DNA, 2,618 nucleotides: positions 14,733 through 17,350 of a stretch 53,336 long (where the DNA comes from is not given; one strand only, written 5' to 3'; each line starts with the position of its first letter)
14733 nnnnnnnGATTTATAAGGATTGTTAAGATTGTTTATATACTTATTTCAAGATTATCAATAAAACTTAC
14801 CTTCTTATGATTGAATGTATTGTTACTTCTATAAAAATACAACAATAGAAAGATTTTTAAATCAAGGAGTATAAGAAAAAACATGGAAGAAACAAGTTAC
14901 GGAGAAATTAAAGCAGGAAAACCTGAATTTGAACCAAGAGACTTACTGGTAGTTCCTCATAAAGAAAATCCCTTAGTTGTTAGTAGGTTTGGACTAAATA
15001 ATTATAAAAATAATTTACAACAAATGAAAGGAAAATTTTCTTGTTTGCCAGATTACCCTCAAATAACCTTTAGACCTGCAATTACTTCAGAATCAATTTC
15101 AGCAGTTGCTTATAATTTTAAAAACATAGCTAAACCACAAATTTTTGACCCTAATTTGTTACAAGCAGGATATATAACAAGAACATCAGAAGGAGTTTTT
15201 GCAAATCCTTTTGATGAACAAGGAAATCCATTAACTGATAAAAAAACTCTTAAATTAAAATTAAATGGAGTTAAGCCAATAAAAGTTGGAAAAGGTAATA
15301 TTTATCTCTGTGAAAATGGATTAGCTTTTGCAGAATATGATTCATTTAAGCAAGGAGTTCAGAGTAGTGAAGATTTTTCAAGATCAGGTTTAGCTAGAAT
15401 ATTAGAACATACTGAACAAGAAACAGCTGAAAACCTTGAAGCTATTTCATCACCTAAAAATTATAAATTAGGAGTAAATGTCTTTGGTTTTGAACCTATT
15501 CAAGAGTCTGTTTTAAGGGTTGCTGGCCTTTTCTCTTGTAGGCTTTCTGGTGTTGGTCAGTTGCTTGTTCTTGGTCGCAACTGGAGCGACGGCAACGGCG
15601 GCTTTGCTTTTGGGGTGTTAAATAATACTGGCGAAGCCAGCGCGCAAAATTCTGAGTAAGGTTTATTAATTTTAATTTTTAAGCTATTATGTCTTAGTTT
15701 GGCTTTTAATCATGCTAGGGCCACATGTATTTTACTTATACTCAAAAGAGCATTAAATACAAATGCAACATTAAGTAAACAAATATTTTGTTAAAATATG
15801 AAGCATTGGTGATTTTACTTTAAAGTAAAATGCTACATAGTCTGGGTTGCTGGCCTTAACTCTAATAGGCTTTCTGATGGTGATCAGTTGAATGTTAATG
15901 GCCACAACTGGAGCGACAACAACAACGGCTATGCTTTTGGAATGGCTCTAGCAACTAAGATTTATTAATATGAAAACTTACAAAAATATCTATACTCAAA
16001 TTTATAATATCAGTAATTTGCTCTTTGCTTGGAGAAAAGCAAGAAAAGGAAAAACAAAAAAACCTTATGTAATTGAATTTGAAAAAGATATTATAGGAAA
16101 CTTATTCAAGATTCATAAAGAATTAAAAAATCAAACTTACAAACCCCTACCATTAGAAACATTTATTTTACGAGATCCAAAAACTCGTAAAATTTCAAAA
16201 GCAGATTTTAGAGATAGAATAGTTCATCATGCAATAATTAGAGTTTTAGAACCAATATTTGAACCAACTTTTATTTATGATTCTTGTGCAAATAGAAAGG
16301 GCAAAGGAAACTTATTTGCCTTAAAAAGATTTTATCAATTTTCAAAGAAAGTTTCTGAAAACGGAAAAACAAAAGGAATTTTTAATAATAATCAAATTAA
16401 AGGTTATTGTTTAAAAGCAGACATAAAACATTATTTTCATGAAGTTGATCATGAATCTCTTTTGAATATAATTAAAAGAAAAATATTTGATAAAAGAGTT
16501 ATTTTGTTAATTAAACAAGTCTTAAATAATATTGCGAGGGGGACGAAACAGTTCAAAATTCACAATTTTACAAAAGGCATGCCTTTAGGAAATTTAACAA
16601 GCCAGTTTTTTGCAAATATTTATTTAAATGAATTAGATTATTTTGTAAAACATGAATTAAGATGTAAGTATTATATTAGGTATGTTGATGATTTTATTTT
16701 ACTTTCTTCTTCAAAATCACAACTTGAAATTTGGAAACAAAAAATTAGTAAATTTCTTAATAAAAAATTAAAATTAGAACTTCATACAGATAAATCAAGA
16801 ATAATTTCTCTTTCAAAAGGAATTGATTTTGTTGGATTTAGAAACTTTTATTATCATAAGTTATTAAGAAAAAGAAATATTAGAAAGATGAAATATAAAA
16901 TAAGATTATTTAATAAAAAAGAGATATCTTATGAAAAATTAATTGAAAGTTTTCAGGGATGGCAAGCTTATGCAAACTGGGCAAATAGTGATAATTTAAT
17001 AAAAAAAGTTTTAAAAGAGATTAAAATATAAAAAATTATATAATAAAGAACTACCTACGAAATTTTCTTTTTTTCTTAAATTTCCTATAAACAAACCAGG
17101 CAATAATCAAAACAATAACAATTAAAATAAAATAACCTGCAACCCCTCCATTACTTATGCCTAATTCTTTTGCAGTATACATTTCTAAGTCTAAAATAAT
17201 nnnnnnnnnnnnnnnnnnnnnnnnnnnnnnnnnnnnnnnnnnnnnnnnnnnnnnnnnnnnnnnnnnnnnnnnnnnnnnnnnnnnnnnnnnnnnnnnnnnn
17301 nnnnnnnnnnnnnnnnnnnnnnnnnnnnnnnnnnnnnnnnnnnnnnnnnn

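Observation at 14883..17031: Complete diversity-generating retroelement (VR-bearing target gene, TR, DGR-type RT) with no visible Avd and an apparently intracellular target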

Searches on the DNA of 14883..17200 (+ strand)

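Call 8: search_rna_families(source=window, start=15400, end=17200, threshold=evalue, max_evalue=1, show_alignments=3)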
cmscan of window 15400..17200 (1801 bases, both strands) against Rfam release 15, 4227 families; matches with E-value up to 1: 1.
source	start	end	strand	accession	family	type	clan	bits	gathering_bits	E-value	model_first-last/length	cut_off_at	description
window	15692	15841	+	RF03019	RT-16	Gene; sRNA;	-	76.4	50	1.2e-11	1-158/158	no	RT-16 RNA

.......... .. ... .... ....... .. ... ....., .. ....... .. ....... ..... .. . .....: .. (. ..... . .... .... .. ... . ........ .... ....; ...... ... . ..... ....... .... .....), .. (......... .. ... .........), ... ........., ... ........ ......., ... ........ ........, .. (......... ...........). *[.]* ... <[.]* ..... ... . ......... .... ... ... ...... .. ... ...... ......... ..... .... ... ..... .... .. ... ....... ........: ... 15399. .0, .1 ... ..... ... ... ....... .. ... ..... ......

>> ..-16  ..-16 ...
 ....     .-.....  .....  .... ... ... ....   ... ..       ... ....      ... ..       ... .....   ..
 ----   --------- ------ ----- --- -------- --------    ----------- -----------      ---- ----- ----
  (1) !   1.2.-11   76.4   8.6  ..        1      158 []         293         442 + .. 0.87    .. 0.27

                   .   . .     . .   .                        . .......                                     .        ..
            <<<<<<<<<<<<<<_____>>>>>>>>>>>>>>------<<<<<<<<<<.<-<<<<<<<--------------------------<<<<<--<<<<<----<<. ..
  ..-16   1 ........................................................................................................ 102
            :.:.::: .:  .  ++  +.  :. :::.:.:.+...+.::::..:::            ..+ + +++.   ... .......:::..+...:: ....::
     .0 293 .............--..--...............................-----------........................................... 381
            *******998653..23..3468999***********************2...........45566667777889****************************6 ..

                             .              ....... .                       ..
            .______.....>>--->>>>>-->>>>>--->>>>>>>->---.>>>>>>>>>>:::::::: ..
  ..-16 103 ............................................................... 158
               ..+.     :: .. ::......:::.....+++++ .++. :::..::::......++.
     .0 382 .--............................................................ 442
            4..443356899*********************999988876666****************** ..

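Call 23: search_rna_families(sources=[L001, L002, L003, L004, L005, L006, L007, L008, L009, L010, L011, L012, L013], threshold=gathering)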
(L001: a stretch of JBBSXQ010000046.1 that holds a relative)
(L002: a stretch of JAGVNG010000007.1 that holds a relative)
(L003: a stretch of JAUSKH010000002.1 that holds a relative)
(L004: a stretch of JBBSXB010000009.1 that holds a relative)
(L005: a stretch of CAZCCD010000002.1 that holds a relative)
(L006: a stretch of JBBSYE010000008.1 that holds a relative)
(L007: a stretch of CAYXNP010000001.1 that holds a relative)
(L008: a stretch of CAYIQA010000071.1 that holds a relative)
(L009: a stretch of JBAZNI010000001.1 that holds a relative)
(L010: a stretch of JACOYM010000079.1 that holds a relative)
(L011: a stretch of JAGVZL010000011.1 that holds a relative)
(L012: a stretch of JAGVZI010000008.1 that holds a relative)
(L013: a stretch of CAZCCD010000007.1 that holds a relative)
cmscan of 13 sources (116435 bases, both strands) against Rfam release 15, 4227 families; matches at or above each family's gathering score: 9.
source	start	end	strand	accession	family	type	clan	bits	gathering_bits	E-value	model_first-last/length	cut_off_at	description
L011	5798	5935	+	RF03019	RT-16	Gene; sRNA;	-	101.6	50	4.9e-15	1-158/158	no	RT-16 RNA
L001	3880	4043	+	RF03019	RT-16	Gene; sRNA;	-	89.2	50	1.7e-12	1-158/158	no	RT-16 RNA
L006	5821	5983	+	RF03019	RT-16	Gene; sRNA;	-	88.8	50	2.1e-12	1-158/158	no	RT-16 RNA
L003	5822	5971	+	RF03019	RT-16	Gene; sRNA;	-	84.2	50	1.9e-11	1-158/158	no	RT-16 RNA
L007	5790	5932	+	RF03019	RT-16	Gene; sRNA;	-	81.9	50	5.7e-11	1-158/158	no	RT-16 RNA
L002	5804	6042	+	RF03019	RT-16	Gene; sRNA;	-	68.3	50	3.6e-08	1-158/158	no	RT-16 RNA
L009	2364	2451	+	RF00005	tRNA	Gene; tRNA;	CL00001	60.3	29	2.6e-10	1-71/71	no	tRNA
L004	9704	9815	+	RF00005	tRNA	Gene; tRNA;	CL00001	55.7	29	5.1e-09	1-71/71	no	tRNA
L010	8635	8694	+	RF00005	tRNA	Gene; tRNA;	CL00001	33.5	29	0.0063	6-65/71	no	tRNA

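Call 24: search_rna_families(sources=[L014, L015, L016, L017, L018, L019, L020, L021, L022, L023, L024, L025, L026], threshold=gathering)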
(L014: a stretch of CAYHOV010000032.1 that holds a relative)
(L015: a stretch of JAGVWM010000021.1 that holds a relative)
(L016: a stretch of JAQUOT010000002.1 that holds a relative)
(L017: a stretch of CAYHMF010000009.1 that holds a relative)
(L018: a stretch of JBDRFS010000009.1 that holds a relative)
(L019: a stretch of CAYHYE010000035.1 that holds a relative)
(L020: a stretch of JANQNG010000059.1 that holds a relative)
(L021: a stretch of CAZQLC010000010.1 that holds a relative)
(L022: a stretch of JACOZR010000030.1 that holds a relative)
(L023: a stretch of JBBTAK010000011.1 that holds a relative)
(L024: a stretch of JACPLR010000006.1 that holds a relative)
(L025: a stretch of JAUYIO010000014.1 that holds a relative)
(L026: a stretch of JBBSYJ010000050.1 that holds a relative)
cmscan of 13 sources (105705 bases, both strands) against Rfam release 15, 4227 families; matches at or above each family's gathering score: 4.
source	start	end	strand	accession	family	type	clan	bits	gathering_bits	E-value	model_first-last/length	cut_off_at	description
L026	5797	5969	+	RF03019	RT-16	Gene; sRNA;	-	98.7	50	1.7e-14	1-158/158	no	RT-16 RNA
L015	5720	5926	+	RF03019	RT-16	Gene; sRNA;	-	81.1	50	7.4e-11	1-158/158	no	RT-16 RNA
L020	296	384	+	RF00005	tRNA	Gene; tRNA;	CL00001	56.6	29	2.6e-09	1-71/71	no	tRNA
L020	3232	3349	+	RF00005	tRNA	Gene; tRNA;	CL00001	36.7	29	0.00076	1-71/71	no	tRNA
